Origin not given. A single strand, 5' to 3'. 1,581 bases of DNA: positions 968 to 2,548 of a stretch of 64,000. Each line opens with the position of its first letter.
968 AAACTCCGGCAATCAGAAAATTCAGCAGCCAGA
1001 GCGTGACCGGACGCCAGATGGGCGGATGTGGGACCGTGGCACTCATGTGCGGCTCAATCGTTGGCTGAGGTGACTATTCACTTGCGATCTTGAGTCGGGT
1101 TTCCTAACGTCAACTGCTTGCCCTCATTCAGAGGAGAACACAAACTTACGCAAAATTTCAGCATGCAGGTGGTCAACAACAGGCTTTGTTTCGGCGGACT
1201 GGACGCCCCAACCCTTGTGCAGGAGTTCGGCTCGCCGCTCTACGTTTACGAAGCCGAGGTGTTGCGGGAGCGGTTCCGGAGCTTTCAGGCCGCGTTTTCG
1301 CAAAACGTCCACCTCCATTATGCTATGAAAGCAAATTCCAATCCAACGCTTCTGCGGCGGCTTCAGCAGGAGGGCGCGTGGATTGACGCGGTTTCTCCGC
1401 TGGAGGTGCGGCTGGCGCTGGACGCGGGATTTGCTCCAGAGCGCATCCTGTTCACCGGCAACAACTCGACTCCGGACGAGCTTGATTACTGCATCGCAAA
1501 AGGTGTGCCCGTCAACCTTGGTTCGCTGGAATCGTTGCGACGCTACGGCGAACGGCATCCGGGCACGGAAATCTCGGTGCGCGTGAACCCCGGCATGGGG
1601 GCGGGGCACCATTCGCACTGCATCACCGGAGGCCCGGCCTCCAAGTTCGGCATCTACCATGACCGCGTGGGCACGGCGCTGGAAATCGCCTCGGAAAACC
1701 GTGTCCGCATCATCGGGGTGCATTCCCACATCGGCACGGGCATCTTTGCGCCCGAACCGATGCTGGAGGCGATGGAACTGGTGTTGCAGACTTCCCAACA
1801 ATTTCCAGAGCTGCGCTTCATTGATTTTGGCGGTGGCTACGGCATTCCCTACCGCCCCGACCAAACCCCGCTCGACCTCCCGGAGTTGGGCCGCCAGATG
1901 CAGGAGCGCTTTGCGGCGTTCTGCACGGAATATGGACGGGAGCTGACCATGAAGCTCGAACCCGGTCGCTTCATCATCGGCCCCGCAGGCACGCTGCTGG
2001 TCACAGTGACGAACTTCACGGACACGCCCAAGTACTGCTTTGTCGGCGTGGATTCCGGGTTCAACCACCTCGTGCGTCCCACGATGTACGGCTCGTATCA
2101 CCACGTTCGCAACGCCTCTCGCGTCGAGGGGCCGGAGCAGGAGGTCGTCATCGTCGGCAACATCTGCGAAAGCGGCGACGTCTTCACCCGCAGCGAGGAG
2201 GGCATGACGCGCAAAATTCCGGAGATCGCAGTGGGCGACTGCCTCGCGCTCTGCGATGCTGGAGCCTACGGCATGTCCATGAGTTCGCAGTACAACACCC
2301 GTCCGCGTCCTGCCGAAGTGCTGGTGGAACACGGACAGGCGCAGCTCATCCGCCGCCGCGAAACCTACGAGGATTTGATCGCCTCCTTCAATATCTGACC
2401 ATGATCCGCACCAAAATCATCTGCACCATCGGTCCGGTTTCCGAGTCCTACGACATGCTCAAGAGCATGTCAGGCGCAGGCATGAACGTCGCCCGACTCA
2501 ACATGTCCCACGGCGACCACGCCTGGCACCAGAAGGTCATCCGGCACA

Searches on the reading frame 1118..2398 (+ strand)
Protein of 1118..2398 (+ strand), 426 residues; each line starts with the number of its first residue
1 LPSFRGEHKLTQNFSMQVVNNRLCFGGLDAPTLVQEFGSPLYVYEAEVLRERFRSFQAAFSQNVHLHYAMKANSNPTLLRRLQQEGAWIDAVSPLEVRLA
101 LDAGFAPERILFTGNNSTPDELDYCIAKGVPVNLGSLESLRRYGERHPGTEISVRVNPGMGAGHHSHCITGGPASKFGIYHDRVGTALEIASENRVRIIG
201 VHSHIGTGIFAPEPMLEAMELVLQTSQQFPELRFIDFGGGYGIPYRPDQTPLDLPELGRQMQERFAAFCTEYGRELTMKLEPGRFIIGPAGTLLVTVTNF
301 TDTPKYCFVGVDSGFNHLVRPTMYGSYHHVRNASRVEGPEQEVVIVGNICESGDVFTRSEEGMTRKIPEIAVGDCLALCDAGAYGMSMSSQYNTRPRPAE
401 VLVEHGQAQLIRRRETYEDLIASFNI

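Call 10: search_protein_families(library=pfam, proteins=[window:1118-2398:+])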
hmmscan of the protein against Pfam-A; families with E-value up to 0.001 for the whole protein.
window:1118-2398:+ (426 aa): 3 families
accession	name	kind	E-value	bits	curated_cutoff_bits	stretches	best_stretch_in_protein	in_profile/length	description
PF02784.22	Orn_Arg_deC_N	-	3.1e-46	158.2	23.4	1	49-287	4-246/247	Pyridoxal-dependent decarboxylase, pyridoxal binding domain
PF00278.28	Orn_DAP_Arg_deC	-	3.9e-20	72.4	23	1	45-382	5-95/95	Pyridoxal-dependent decarboxylase, C-terminal sheet domain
PF01168.26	Ala_racemase_N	-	0.00081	19.6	24.1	0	49-208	6-159/220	Alanine racemase, N-terminal domain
